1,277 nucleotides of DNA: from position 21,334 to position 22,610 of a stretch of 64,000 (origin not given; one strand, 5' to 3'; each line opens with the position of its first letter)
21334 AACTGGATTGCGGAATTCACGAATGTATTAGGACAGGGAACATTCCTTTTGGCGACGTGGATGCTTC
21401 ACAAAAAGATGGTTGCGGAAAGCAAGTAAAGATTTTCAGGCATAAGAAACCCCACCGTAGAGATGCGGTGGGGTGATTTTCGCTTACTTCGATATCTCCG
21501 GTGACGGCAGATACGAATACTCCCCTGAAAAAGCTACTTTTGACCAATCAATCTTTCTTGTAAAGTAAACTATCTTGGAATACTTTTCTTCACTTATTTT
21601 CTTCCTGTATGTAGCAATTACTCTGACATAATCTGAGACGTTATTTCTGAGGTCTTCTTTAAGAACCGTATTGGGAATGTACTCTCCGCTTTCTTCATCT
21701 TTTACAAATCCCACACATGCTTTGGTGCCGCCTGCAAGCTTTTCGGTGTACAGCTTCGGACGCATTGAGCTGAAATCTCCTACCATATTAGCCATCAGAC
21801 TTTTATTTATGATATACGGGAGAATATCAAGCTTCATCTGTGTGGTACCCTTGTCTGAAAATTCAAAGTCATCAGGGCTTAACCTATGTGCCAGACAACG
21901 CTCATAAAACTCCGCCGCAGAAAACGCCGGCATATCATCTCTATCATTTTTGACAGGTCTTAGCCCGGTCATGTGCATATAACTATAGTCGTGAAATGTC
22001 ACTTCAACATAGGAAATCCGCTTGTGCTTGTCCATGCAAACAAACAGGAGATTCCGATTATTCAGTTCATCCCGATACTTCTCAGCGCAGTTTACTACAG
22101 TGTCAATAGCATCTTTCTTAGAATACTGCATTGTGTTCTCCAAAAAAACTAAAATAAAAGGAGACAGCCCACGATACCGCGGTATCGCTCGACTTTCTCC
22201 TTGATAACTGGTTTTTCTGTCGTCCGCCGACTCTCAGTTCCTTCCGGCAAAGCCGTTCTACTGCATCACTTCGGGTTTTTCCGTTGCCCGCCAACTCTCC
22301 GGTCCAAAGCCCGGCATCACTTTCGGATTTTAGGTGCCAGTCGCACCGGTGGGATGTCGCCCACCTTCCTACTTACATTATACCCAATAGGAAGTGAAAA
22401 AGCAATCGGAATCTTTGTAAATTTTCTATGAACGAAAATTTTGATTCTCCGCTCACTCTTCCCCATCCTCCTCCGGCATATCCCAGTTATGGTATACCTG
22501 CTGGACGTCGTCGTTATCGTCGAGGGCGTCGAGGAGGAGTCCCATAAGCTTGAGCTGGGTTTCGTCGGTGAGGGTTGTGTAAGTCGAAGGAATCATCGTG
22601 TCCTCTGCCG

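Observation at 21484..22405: Type III toxin-antitoxin-like layout: promoter, tandem structured RNA modules, terminator, then an AT-rich BECR-fold RNase-like gene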

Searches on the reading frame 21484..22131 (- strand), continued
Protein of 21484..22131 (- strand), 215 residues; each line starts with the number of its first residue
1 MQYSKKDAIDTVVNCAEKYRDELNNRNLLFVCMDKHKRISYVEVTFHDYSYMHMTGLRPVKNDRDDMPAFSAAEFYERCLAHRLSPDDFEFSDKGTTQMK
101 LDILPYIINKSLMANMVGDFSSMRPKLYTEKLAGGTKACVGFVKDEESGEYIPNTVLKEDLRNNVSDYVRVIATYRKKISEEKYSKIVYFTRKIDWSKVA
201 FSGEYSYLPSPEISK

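Call 47: find_encoding_contigs(protein=P0047, flank=8000, max_places=4)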
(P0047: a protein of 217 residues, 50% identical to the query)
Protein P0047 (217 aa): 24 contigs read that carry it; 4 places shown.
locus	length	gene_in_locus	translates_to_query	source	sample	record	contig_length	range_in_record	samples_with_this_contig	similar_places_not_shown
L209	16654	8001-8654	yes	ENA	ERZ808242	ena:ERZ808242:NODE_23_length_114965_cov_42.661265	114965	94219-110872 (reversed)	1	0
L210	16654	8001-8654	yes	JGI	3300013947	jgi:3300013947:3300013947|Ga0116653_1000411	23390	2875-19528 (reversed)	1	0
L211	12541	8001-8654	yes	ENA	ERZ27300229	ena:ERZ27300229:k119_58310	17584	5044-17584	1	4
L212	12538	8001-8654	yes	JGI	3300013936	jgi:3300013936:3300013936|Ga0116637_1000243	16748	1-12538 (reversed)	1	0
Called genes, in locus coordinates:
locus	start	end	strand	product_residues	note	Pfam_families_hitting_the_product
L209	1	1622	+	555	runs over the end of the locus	PF13472:Lipase_GDSL_2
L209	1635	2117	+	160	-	-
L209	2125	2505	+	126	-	-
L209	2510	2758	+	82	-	-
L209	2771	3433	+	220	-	-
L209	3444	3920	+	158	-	-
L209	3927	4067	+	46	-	-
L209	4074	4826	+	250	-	PF01520:Amidase_3, PF00036:EF-hand_1 (faint), PF00404:Dockerin_1, PF13405:EF-hand_6 (faint)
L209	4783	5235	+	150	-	PF09682:Phage_holin_6_1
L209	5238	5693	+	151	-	-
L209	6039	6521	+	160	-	-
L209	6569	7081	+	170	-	-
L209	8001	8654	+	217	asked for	PF18813:PBECR4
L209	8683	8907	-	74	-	-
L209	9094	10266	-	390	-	PF14659:Phage_int_SAM_3, PF00589:Phage_integrase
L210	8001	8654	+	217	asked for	PF18813:PBECR4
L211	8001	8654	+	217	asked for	PF18813:PBECR4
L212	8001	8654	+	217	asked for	PF18813:PBECR4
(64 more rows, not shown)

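Call 48: fold_search(model_id=the predicted structure, library=viral)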
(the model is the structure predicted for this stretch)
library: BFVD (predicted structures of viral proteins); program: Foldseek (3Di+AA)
matches with E <= 10: 724; with E <= 0.001: 2
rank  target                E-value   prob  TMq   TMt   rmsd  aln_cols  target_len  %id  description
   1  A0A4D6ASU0            1.1e-11  1.00  0.65  0.56   3.8       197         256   21  (no name in the UniProt tables at hand)
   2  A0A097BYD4            3.8e-10  1.00  0.65  0.69   3.4       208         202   13  (no name in the UniProt tables at hand)
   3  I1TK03                3.5e-02  0.16  0.13  0.21  17.9       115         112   14  (no name in the UniProt tables at hand)
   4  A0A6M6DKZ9            4.7e-02  0.13  0.10  0.14  15.2        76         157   14  (no name in the UniProt tables at hand)
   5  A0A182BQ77            6.0e-02  0.96  0.35  0.67   3.5       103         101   20  (no name in the UniProt tables at hand)
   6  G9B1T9                6.0e-02  0.08  0.17  0.16  20.0       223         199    9  Gp188 [Bacillus phage W.Ph.]
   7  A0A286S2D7            8.7e-02  0.11  0.14  0.19  20.9       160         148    9  Uncharacterized protein [Arthrobacter phage Molivia]
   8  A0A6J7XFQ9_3          1.1e-01  0.15  0.22  0.05  16.7       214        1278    9  RadC-like JAB domain containing protein [uncultured Caudovirales phage]
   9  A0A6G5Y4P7            1.3e-01  0.04  0.12  0.08  16.7       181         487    8  (no name in the UniProt tables at hand)
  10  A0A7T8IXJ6            1.5e-01  0.13  0.12  0.14  14.4        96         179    8  (no name in the UniProt tables at hand)
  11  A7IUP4                1.8e-01  0.03  0.12  0.12  19.6       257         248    8  Uncharacterized protein m514L [Paramecium bursaria Chlorella virus MT325]
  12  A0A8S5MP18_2          2.0e-01  0.18  0.29  0.08  15.7       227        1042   10  PolyVal ADP-ribosyltransferase [Siphoviridae sp. ctLR131]
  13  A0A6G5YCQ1            2.3e-01  0.04  0.14  0.10  15.9       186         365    9  (no name in the UniProt tables at hand)
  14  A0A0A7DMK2            2.3e-01  0.04  0.13  0.09  15.1       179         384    8  Prohead protease [Lactobacillus phage Ldl1]
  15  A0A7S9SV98            2.8e-01  0.04  0.12  0.14  13.7       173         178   12  (no name in the UniProt tables at hand)
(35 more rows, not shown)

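Call 51: search_dna_similar(query=window:21484-22131:-, collection=phages, mode=protein, max_evalue=0.001, max_rows=25)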
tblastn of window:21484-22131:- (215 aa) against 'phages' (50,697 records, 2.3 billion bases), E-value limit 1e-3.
Records with a match: 1; places in all: 2; records where one place covers at least 80% of the query: 1.
Best place of each record, by identity: <60% 1.
By first word of the organism name: Erysipelothrix 1.
By host as written in the record: Erysipelothrix rhusiopathiae ZJ 1.
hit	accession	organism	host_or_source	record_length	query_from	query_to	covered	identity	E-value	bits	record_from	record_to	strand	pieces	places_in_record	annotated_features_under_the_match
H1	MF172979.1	Erysipelothrix phage phi1605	Erysipelothrix rhusiopathiae ZJ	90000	12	184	80%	36.5%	1e-30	124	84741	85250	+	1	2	hypothetical protein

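Call 52: search_dna_similar(query=window:21484-22131:-, collection=plasmids, mode=protein, max_evalue=0.001, max_rows=25)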
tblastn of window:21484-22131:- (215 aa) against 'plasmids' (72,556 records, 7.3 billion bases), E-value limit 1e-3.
No match.

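Call 53: get_annotated_region(hit=H1, flank=3000)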
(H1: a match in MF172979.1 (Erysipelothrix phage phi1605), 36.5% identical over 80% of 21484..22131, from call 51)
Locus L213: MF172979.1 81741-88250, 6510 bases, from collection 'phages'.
description: Erysipelothrix phage phi1605, complete genome.
organism: Erysipelothrix phage phi1605 (NCBI taxid 2006938)
taxonomy: Viruses; Duplodnaviria; Heunggongvirae; Uroviricota; Caudoviricetes
host: Erysipelothrix rhusiopathiae ZJ; source: swine; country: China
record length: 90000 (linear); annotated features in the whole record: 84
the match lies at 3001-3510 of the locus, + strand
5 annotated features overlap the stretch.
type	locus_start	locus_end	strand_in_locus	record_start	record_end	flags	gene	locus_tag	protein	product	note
CDS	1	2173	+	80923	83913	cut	-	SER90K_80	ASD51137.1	type III restriction enzyme res subunit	resIII; Type III restriction enzyme, res subunit:DEAD/DEAH box helicase, N-terminal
CDS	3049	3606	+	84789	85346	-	-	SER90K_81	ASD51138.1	hypothetical protein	-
CDS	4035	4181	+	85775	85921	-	-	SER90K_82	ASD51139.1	hypothetical protein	-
CDS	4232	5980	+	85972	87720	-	-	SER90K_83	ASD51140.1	site-specific recombinase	rec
CDS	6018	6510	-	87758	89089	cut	-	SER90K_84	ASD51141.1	putative dihydrolipoamide dehydrogenase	orf14; putative Dihydrolipoamide dehydrogenase; Mercuric ion reductase; PF00070 famil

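Call 69: search_protein_families(library=phrogs, proteins=[window:21484-22131:-], max_evalue=0.01)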
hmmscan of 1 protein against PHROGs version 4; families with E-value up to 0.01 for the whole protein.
window:21484-22131:- (215 aa): 1 family
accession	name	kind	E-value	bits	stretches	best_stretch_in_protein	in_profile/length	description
phrog_23327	-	unknown function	0.006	17.7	1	34-79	45-90/149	-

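Call 79: search_protein_representatives(alignment_id=A1)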
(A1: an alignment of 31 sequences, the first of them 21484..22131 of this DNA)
Query: 31 sequences, 208 profile positions. Proteins with E-value up to 0.001 (for the whole library): 1811; up to 1e-10: 1038; up to 1e-30: 514. The best 150 are listed.
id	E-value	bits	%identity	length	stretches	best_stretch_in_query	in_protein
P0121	2.4e-88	311.7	-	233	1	4-206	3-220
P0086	8.5e-88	309.9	-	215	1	1-207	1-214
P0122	4.6e-86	304.2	-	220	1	2-206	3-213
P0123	6.7e-83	293.9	-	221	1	2-206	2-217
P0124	1.6e-82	292.7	-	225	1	2-205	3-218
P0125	1.8e-81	289.2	-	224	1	3-207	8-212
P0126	2.1e-81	289.0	-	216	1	2-205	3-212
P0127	8.0e-81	287.1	-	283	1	3-206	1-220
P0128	1.9e-80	285.9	-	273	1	2-206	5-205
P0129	2.3e-80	285.6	-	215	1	2-206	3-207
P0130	4.8e-80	284.6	-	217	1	2-206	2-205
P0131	1.2e-79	283.3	-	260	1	2-206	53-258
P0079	1.3e-79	283.2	-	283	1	3-206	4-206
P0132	2.5e-79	282.2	-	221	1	4-205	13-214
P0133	4.6e-77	274.8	-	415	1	2-205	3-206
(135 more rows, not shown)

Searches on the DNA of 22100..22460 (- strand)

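Call 4: search_rna_families(source=window, start=22100, end=22460, threshold=evalue, max_evalue=10, show_alignments=3)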
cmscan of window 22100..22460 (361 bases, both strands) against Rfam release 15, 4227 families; matches with E-value up to 10: 2.
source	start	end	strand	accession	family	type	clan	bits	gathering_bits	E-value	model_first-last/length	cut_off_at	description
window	22273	22314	+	RF02684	Twister-P5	Gene; ribozyme;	CL00120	18.3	37.6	0.16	1-58/58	no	Type-P5 twister ribozyme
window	22159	22201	-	RF04281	mir-8791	Gene; miRNA;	CL00146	14.7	85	4.6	1-77/77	no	mir-8791 microRNA precursor family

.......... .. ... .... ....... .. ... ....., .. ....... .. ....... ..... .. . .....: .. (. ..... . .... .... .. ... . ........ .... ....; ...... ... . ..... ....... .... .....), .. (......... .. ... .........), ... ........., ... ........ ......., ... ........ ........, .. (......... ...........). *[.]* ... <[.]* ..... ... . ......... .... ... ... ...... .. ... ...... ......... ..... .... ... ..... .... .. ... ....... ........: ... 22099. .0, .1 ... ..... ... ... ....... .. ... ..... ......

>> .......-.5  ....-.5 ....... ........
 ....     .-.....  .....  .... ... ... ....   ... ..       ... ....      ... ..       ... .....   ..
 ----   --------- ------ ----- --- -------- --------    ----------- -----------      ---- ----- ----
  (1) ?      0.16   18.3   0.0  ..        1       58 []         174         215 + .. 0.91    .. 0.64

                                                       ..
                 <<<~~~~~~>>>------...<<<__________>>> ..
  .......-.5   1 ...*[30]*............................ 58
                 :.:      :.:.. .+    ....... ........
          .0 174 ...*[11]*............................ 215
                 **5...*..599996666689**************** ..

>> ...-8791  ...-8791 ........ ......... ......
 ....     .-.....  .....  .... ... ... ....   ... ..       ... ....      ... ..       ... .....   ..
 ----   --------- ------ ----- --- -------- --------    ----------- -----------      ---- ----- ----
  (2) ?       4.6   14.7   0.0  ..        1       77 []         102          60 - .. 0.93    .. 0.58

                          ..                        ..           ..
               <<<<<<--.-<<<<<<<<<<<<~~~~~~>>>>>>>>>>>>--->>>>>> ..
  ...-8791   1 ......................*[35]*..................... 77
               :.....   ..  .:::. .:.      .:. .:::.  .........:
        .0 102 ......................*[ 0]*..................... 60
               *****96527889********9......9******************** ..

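Call 80: build_rna_model(alignment_id=A3, structure=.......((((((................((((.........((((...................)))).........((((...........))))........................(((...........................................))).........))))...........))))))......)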
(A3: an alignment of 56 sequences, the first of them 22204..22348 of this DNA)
Model R1 built from alignment A3 (56 sequences, 206 columns); structure: as given.
model positions 135; base pairs 21; branch points 2; effective number of sequences 2.38; information 0.59 bits per position. Calibrated on 0.2 Mb of random sequence (short: E-values are rough).
structure used (alignment columns):
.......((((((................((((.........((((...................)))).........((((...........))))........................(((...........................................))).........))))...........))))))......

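Call 81: search_with_rna_model(model_id=R1, sources=[window, L001, L002, L003, L004, L005, L006, L007, L008, L009, L010, L011, L012, L013, L014, L015, L016, L017, L018, L019, L020, L021, L022, L023, L024, L025, L026, L027, L028, L029, L030, L031, L032, L033, L034, L035, L036, L037, L038, L039, L040, L041, L042, L043, L044, L045, L046, L047, L048, L049, L050, L051, L052, L053, L054, L055, L056, L057, L058, L059, L060, L061, L062, L063, L064, L065, L066, L067, L068, L069, L070, L202, L203, L204, L205, L206, L207, L208, L209, L213], max_evalue=0.01, make_alignment=true)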
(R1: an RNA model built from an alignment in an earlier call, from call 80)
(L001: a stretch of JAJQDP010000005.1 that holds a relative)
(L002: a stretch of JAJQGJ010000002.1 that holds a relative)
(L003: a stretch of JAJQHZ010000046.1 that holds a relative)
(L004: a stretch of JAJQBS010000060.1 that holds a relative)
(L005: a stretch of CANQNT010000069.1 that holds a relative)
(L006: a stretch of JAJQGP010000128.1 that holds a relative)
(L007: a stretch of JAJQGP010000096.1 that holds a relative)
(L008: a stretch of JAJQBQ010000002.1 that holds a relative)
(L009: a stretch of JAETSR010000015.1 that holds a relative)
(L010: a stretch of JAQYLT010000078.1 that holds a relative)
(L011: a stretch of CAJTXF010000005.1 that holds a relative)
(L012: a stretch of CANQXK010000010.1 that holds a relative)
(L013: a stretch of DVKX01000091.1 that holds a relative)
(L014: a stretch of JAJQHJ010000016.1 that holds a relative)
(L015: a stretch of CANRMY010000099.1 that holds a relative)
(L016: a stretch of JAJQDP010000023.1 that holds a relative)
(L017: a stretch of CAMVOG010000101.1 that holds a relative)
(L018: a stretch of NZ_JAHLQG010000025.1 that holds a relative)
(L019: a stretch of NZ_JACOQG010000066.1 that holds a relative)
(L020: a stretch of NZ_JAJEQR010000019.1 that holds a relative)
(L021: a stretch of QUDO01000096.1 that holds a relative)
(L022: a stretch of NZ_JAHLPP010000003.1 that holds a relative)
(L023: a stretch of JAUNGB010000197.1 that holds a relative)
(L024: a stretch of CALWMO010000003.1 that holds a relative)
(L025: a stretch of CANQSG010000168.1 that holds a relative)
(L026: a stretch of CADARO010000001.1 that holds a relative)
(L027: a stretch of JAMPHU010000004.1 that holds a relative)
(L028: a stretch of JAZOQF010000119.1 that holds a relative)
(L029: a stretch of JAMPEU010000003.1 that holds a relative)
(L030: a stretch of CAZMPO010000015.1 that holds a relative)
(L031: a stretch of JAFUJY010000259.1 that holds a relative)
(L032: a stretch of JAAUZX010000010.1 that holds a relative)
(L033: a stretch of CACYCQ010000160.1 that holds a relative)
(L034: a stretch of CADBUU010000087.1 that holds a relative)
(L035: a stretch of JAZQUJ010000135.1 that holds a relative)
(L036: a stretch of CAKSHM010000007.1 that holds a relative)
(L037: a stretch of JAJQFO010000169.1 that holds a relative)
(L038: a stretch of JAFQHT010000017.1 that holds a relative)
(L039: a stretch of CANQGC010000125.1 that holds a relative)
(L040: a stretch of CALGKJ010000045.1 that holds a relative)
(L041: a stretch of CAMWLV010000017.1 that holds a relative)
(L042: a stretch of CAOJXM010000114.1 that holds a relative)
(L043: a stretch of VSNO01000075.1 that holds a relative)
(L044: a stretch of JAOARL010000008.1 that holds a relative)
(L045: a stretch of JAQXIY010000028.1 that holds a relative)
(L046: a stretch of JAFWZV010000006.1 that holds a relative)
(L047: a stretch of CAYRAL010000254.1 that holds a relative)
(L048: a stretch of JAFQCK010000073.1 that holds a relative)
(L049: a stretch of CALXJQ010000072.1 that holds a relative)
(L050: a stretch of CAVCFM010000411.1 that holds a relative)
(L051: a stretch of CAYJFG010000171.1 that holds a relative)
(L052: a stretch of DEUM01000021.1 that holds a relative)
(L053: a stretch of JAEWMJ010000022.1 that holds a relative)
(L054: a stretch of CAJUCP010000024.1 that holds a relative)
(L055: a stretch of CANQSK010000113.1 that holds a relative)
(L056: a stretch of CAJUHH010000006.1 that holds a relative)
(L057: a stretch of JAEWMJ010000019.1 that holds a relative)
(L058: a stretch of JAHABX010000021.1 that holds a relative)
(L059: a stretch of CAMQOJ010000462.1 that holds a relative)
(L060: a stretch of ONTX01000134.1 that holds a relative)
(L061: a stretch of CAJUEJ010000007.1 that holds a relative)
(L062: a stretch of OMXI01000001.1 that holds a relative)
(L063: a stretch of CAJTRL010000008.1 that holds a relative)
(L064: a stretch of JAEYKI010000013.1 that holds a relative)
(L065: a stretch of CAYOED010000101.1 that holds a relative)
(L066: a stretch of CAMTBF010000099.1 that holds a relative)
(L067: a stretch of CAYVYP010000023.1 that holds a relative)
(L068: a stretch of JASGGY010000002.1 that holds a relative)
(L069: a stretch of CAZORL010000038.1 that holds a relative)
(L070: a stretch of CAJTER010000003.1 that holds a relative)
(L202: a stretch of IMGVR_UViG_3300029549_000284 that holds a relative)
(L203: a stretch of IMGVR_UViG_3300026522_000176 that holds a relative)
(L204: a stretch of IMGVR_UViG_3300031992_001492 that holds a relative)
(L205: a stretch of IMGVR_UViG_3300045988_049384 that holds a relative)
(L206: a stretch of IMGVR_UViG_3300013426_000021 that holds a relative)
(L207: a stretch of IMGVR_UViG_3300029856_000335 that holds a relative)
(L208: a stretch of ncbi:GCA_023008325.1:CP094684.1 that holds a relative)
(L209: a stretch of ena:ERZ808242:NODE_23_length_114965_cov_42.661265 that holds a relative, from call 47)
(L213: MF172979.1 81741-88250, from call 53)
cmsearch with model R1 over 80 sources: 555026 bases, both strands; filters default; matches with E-value up to 0.01: 78.
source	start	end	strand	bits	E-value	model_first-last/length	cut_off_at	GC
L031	242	374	+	144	4.9e-34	1-135/135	no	0.53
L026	2779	2913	+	143.2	7.7e-34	1-135/135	no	0.53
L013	2784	2918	+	141.4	2.2e-33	1-135/135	no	0.52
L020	2790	2922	+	140.7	3.4e-33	1-135/135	no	0.49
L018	2789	2921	+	139.7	5.9e-33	1-135/135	no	0.47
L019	2789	2921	+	139.7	5.9e-33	1-135/135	no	0.47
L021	2789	2921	+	139.7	5.9e-33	1-135/135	no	0.47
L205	1764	1896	+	139.7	6.1e-33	1-135/135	no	0.48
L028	2806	2940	+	137.9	1.7e-32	1-135/135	no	0.45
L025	338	471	+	137.8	1.9e-32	1-135/135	no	0.51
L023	291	422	+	136.3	4.5e-32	1-135/135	no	0.55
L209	7802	7934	+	135.7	6.4e-32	1-135/135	no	0.5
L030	2795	2928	+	135.1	9.2e-32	1-135/135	no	0.52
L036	735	869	+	134.3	1.4e-31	1-135/135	no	0.46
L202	5774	5921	+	133.9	1.8e-31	1-135/135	no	0.51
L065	929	1058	+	133.6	2.2e-31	1-135/135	no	0.49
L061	2763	2897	+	133.5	2.3e-31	1-135/135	no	0.5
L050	1916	2045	+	132.8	3.5e-31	1-135/135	no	0.47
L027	2756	2890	+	132.8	3.6e-31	1-135/135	no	0.47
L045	2790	2921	+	132.5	4.2e-31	1-135/135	no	0.47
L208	7774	7906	+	132.4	4.5e-31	1-135/135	no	0.51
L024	2797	2929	+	132.2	5.1e-31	1-135/135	no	0.41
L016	2778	2922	+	131.9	5.9e-31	1-135/135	no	0.54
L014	2779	2923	+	131.8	6.4e-31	1-135/135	no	0.52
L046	2794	2923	+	131.5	7.7e-31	1-135/135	no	0.47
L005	2774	2922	+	130.6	1.3e-30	1-135/135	no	0.53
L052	2796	2925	+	130.5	1.4e-30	1-135/135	no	0.47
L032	2788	2920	+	128.9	3.5e-30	1-135/135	no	0.45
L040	855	986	+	128.9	3.5e-30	1-135/135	no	0.45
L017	911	1060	+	128.6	4.1e-30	1-135/135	no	0.51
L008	2727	2875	+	128.6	4.2e-30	1-135/135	no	0.51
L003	135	283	+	128.1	5.6e-30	1-135/135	no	0.52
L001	2786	2931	+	128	6.1e-30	1-135/135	no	0.55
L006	2774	2921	+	127.3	9.1e-30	1-135/135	no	0.52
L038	2814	2946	+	127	1.1e-29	1-135/135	no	0.52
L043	2748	2876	+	126.8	1.2e-29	1-135/135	no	0.5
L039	2796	2928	+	126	1.9e-29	1-135/135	no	0.5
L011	2641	2804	+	125.9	2.1e-29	1-135/135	no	0.56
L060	604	731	+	124.8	4e-29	1-135/135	no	0.49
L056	2807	2936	+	124.6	4.5e-29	1-135/135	no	0.51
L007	2778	2925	+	124.2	5.4e-29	1-135/135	no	0.52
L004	2555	2701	+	124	6.2e-29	1-135/135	no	0.5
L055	2807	2936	+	123.6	7.8e-29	1-135/135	no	0.46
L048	2795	2923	+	123.4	8.8e-29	1-135/135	no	0.48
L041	2805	2934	+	122.1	1.9e-28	1-135/135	no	0.55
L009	2762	2910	+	121.7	2.4e-28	1-135/135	no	0.57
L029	2792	2923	+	121.4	2.8e-28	1-135/135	no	0.42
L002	2787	2930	+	120.1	6.1e-28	1-135/135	no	0.56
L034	1873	2005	+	119.4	9.3e-28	1-135/135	no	0.46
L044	2774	2914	+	118.9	1.2e-27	1-135/135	no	0.4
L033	652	782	+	118.6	1.5e-27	1-135/135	no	0.51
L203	5805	5935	+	117.3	3.3e-27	1-135/135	no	0.52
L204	5805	5935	+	116.7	4.5e-27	1-135/135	no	0.51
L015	516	664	+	116.2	6e-27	1-135/135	no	0.53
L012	2786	2934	+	116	6.8e-27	1-135/135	no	0.52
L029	3840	3977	+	116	6.8e-27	1-135/135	no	0.43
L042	2107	2237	+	115.3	1e-26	1-135/135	no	0.43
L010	2778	2918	+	114.3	1.9e-26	1-135/135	no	0.54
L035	2765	2921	+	113.8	2.5e-26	1-135/135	no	0.45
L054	2704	2838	+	113.7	2.7e-26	1-135/135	no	0.53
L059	2704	2838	+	113.7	2.7e-26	1-135/135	no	0.53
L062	2801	2937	+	113.4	3.1e-26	1-135/135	no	0.5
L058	2793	2928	+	112.7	4.8e-26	1-135/135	no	0.52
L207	5807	5940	+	110.8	1.5e-25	1-135/135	no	0.49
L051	474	601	+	102.2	2.4e-23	1-135/135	no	0.42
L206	5766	5926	+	101.1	4.6e-23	1-135/135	no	0.52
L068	2785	2936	+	100.5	6.2e-23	1-135/135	no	0.49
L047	177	316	+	99.8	9.7e-23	1-135/135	no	0.43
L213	2778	2911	+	92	9.3e-21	1-135/135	no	0.4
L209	7304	7403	+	73.5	5.2e-16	1-135/135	no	0.47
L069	2852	2933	+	53.1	8.6e-11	1-135/135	no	0.49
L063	2782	2861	+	52.3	1.3e-10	1-135/135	no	0.51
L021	3928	4014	+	50.8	3.3e-10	1-135/135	no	0.46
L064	2669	2871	+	49.3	7.9e-10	1-135/135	no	0.54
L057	2672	2874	+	47.4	2.4e-09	1-135/135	no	0.53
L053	2676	2878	+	43.9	1.9e-08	1-135/135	no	0.54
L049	2779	2920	+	33.5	8.8e-06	1-135/135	no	0.41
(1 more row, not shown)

Alignment A4: 78 matches aligned to the model, 319 columns, each read 5' to 3' on its own strand. Consensus structure (alignment columns), stored with it:
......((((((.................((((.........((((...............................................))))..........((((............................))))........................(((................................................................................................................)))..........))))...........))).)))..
